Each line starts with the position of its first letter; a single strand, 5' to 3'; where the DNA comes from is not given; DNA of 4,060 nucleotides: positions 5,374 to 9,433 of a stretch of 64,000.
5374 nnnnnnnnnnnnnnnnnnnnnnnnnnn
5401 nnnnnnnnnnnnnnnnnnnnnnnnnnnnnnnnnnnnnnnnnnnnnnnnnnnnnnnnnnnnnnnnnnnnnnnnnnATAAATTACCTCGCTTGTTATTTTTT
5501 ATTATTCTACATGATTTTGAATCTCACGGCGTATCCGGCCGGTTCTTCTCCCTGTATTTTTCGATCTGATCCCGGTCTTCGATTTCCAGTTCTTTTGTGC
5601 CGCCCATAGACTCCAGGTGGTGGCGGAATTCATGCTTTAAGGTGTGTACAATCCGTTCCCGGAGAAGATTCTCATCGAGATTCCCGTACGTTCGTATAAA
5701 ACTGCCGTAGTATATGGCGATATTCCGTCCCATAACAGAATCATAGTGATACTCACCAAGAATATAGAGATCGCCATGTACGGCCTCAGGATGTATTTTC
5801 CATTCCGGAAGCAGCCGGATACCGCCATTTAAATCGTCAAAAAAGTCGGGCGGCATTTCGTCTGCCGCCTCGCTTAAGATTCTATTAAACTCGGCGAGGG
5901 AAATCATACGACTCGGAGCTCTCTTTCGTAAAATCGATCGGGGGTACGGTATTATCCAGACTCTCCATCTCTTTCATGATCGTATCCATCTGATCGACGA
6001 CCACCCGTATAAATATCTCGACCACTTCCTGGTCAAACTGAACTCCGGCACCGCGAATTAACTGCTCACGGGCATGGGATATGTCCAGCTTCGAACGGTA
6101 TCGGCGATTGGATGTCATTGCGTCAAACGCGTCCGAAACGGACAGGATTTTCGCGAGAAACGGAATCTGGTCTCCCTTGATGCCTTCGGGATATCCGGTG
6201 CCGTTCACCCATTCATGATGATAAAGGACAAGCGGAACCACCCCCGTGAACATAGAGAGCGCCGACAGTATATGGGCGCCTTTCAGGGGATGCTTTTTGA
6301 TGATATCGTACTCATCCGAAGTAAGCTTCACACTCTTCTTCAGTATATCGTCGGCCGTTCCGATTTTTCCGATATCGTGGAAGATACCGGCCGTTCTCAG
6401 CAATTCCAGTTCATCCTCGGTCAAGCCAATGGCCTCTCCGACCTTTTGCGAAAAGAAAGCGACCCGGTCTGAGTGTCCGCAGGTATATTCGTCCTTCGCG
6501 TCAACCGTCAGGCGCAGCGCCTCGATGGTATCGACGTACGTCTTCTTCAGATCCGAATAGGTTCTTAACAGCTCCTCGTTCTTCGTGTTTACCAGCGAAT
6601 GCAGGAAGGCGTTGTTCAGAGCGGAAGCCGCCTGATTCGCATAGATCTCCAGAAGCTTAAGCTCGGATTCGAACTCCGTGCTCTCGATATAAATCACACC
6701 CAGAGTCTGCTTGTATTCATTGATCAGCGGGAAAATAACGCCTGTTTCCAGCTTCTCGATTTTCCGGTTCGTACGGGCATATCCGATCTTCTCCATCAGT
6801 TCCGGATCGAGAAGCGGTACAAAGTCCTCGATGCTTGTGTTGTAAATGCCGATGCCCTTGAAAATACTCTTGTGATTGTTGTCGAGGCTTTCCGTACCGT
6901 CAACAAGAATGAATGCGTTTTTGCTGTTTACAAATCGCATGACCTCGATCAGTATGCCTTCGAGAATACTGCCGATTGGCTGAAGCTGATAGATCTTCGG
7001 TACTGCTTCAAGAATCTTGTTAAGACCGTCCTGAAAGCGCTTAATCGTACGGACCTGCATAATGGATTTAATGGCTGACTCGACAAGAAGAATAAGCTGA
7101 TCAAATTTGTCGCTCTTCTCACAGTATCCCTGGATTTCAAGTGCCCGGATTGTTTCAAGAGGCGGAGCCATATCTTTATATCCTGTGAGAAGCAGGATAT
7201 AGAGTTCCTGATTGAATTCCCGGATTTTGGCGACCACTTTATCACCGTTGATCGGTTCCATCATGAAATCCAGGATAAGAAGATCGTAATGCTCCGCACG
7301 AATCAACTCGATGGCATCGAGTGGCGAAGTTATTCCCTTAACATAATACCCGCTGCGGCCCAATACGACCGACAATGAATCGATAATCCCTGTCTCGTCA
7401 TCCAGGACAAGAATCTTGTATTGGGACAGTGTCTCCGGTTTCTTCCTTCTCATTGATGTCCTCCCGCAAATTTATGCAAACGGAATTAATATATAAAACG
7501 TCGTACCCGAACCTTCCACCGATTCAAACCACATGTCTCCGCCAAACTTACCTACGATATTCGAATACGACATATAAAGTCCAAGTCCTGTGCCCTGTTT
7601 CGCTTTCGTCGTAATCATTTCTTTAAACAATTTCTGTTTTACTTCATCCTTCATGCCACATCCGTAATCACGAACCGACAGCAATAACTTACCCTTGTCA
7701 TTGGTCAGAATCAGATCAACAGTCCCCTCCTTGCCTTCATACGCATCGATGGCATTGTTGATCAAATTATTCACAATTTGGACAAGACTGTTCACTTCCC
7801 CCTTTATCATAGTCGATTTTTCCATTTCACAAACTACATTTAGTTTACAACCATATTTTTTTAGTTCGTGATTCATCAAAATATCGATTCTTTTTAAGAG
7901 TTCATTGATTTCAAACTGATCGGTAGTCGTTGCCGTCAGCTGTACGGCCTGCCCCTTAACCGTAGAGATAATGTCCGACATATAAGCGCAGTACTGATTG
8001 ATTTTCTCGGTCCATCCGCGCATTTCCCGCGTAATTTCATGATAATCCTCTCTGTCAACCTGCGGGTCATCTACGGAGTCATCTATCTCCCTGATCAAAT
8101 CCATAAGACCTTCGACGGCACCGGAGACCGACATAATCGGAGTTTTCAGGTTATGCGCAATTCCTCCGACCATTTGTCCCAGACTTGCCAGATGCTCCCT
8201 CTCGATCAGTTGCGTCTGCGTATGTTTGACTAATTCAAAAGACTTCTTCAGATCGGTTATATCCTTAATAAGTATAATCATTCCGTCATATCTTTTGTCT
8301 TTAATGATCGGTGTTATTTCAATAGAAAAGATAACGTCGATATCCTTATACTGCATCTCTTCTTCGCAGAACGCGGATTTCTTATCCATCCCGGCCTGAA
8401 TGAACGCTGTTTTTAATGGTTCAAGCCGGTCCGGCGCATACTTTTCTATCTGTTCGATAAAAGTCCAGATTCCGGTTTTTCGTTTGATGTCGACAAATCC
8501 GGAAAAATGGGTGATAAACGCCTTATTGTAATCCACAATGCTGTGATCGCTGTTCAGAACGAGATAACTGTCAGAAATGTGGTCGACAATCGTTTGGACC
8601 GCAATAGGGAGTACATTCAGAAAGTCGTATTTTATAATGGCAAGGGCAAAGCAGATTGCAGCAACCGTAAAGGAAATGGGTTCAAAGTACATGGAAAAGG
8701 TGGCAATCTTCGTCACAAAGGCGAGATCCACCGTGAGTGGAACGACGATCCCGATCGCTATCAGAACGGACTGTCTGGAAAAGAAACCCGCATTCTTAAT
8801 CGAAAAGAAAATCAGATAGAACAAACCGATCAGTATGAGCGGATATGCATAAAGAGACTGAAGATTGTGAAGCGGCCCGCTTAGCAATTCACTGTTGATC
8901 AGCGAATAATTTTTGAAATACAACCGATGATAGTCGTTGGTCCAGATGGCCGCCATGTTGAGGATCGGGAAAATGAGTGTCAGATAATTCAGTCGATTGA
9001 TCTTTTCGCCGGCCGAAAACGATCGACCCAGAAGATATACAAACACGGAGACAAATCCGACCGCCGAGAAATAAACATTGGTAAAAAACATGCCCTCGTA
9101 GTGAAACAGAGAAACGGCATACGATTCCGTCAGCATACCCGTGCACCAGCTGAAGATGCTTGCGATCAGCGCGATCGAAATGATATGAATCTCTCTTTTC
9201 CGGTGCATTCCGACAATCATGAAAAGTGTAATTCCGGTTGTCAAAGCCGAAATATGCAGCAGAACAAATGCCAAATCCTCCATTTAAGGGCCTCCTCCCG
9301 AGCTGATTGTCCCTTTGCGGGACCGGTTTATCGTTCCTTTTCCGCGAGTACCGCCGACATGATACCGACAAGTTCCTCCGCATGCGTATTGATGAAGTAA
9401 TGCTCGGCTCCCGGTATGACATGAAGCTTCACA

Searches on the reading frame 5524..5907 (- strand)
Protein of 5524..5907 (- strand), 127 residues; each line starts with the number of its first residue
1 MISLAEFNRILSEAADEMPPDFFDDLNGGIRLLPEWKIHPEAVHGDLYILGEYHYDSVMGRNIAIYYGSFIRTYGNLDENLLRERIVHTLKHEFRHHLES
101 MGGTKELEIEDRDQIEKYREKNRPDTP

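Call 3: search_protein_families(library=pfam, proteins=[window:5524-5907:-], max_evalue=0.001)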
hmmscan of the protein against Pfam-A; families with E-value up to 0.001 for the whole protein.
window:5524-5907:- (127 aa): 1 family
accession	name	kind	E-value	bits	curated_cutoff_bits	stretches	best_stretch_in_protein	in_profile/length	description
PF06262.17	Zincin_1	-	5.2e-05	23.6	22.4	1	55-110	44-93/97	Zincin-like metallopeptidase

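Call 51: search_protein_families(library=pfam, proteins=[window:5524-5907:-], max_evalue=0.1)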
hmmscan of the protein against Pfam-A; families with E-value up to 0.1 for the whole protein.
window:5524-5907:- (127 aa): 1 family
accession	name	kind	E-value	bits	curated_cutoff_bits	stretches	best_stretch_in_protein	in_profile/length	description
PF06262.17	Zincin_1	-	5.2e-05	23.6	22.4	1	55-110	44-93/97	Zincin-like metallopeptidase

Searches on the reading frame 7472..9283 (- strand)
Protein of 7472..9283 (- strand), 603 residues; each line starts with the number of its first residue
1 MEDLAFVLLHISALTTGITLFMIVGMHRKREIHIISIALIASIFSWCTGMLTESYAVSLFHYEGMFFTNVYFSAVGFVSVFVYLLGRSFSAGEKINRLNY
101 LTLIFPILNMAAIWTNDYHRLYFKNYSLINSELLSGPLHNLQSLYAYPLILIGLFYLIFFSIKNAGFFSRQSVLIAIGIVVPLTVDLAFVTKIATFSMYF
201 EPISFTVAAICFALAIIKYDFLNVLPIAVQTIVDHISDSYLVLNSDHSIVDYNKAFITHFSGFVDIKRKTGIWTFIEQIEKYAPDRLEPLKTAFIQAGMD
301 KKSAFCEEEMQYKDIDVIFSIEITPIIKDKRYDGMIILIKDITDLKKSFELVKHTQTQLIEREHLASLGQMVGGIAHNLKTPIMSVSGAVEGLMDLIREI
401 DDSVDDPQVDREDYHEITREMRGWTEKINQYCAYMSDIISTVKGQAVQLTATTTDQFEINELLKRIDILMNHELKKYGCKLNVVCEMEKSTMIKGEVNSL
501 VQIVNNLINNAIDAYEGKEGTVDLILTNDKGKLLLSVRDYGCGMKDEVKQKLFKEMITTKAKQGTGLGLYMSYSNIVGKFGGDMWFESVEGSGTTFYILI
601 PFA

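Call 3: search_protein_families(library=pfam, proteins=[window:7472-9283:-], max_evalue=0.001)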
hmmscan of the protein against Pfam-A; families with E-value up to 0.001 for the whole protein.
window:7472-9283:- (603 aa): 6 families
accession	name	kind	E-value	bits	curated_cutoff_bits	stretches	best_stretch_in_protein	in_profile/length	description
PF16927.11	HisKA_7TM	-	1.7e-28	100.5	28.6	1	11-226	4-224/224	N-terminal 7TM region of histidine kinase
PF02518.31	HATPase_c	-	6.7e-22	78.5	26.4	1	497-602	3-109/111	Histidine kinase-, DNA gyrase B-, and HSP90-like ATPase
PF00512.31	HisKA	-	1.2e-05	25.7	26.9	1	368-421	2-47/66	His Kinase A (phospho-acceptor) domain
PF13426.13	PAS_9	-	3.1e-05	24.6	27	1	238-344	2-103/103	PAS domain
PF14501.12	HATPase_c_5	-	9e-05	22.8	22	1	499-591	5-93/102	GHKL domain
PF13581.12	HATPase_c_2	-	0.0009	19.7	27.4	0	496-572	28-105/127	Histidine kinase-like ATPase domain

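Call 65: find_related_loci(query=A2, collection=metagenome_contigs, flank=10000)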
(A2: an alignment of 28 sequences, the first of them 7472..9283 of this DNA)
Query A2 (603 aa) in metagenome_contigs; peptide patterns used: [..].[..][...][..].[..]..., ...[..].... (x = any residue, [..] = any of these).
600 stretches matched a pattern (row limit reached: there are more); 393 encode a relative of the query (tblastn E <= 1e-3); the best 80 are kept; 80 distinct loci.
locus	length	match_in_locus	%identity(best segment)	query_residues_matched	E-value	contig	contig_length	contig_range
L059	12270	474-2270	63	3-601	0e+0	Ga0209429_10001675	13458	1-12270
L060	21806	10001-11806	58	4-603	0e+0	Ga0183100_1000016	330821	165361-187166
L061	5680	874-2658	59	7-601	0e+0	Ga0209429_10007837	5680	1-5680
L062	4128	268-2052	58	7-601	0e+0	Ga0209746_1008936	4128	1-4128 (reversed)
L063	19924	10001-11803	58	3-603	0e+0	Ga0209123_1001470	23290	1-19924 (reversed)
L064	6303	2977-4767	52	3-601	0e+0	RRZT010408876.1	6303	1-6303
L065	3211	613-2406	44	4-601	4e-179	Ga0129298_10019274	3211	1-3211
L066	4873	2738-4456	45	28-601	7e-168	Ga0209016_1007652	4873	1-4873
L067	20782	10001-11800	43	3-601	8e-159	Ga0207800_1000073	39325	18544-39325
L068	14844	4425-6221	43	3-601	4e-155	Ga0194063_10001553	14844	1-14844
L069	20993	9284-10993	45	28-601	3e-154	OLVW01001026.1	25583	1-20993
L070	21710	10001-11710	45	28-601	3e-154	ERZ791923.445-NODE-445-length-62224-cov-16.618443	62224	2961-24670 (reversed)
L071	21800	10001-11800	43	1-601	6e-154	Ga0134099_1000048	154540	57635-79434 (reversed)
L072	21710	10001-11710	45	28-601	6e-153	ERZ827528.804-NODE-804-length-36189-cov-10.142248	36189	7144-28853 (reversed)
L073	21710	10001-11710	45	28-601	5e-153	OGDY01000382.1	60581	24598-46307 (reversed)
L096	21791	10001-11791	41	4-601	2e-142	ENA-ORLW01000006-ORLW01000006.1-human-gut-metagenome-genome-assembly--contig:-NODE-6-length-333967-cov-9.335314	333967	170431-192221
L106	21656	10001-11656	44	49-602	1e-137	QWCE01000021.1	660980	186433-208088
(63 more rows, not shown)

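Call 69: search_protein_families(library=pfam, proteins=[L096:2506-9972:+, L096:9971-11794:+, L096:11946-13061:+, L070:11831-12952:+, L071:5656-10005:+, L071:11813-13384:+, L071:13388-14035:+, L106:11720-12802:-, L096:13132-15342:-], max_evalue=0.00001)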
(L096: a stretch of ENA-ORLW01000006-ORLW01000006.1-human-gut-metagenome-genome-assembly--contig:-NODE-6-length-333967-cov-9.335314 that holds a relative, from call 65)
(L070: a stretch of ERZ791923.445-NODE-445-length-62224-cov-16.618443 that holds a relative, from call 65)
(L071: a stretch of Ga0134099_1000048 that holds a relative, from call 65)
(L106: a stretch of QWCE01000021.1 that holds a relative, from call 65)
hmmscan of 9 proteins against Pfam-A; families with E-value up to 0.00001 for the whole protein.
L096:2506-9972:+ (2489 aa): 6 families
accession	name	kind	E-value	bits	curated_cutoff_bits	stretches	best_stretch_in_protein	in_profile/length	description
PF00668.25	Condensation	-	5.2e-160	533.5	30.6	2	1051-1482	4-455/456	Condensation domain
PF00501.34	AMP-binding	-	4.2e-155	516.7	29.9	2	1501-1849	1-384/384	AMP-binding enzyme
PF07993.18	NAD_binding_4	-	2.5e-46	158.4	20.1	1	2115-2368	2-258/258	Male sterility protein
PF00550.31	PP-binding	-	5.4e-24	84.7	20.8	2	968-1031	2-67/67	Phosphopantetheine attachment site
PF01370.27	Epimerase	-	1.1e-10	41.8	20.9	1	2112-2341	1-193/240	NAD dependent epimerase/dehydratase family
PF13193.12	AMP-binding_C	-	2.8e-10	41.4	24.5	0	1905-1979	1-76/76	AMP-binding enzyme C-terminal domain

L096:9971-11794:+ (608 aa): 3 families
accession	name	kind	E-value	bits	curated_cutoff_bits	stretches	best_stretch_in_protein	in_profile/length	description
PF16927.11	HisKA_7TM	-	2e-37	129.6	28.6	1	15-234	1-224/224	N-terminal 7TM region of histidine kinase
PF02518.31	HATPase_c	-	2.8e-18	66.8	26.4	1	500-607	1-108/111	Histidine kinase-, DNA gyrase B-, and HSP90-like ATPase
PF13426.13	PAS_9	-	4.8e-06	27.2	27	0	246-349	2-103/103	PAS domain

L096:11946-13061:+ (372 aa): 3 families
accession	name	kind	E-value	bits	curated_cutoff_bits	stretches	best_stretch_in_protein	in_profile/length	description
PF13487.12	HD_5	-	2.7e-39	135.1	27.2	1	181-342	6-170/170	HD domain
PF01966.28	HD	-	9e-23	81.2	22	1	191-311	3-116/116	HD domain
PF00072.30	Response_reg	-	1.4e-16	61.1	30.2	1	30-136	1-106/111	Response regulator receiver domain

L070:11831-12952:+ (374 aa): 3 families
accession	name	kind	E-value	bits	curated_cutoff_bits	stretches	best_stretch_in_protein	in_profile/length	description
PF13487.12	HD_5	-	3.3e-39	134.8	27.2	1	191-352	6-170/170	HD domain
PF01966.28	HD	-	2.2e-21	76.7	22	1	201-321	3-116/116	HD domain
PF00072.30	Response_reg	-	2e-16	60.6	30.2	1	40-149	1-109/111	Response regulator receiver domain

L071:5656-10005:+ (1450 aa): 4 families
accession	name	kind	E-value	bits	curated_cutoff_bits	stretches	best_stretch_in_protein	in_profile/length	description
PF00668.25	Condensation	-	6.9e-88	295.8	30.6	1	23-464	5-456/456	Condensation domain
PF00501.34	AMP-binding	-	2.9e-85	286.8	29.9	1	484-827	1-384/384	AMP-binding enzyme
PF00550.31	PP-binding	-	1.4e-11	44.9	20.8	1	998-1048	16-67/67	Phosphopantetheine attachment site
PF13193.12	AMP-binding_C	-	6.5e-09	37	24.5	1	884-957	1-76/76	AMP-binding enzyme C-terminal domain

L071:11813-13384:+ (524 aa): 4 families
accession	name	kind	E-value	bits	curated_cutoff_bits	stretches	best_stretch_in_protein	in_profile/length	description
PF13487.12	HD_5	-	3.4e-36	125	27.2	1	327-491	2-169/170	HD domain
PF11849.14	DUF3369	-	8.7e-28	98.1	27.2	1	136-301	3-166/168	Domain of unknown function (DUF3369)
PF01966.28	HD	-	2e-21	76.8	22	1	341-461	3-116/116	HD domain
PF00072.30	Response_reg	-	9.7e-16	58.4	30.2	1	24-132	1-108/111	Response regulator receiver domain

L071:13388-14035:+ (216 aa): 0 families

L106:11720-12802:- (361 aa): 3 families
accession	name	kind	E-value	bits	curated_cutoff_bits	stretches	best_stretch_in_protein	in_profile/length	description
PF13487.12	HD_5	-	7.5e-37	127.1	27.2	1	174-335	6-170/170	HD domain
PF01966.28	HD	-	1e-22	81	22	1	184-304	3-116/116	HD domain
PF00072.30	Response_reg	-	5.8e-16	59.1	30.2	1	23-132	1-109/111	Response regulator receiver domain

L096:13132-15342:- (737 aa): 9 families
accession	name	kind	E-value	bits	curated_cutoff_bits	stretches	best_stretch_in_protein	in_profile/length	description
PF16921.10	Tex_YqgF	-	7.6e-58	194.9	27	1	334-459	1-126/126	Tex protein YqgF-like domain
PF09371.15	Tex_N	-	2.5e-32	110.9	32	1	12-85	2-75/75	Tex-like protein N-terminal domain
PF12836.13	HHH_3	-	2.7e-29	101.5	27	1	499-563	1-65/65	Helix-hairpin-helix motif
PF22706.1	Tex_central_region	-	6.7e-26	91.8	27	1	166-318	15-178/178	Tex central region-like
PF17674.7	HHH_9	-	4e-22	79.3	23.1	1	569-645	1-70/70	HHH domain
PF00575.29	S1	-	1.1e-19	71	22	1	663-735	2-74/74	S1 RNA binding domain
PF14635.12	HHH_7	-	7.7e-11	42.7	27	1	476-564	9-103/104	Helix-hairpin-helix motif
PF14639.11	YqgF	-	9.6e-08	32.4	35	1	350-466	24-147/150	Holliday-junction resolvase-like of SPT6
PF23459.1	S1_RRP5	-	1.3e-07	32.5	27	1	663-733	1-71/72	RRP5 S1 domain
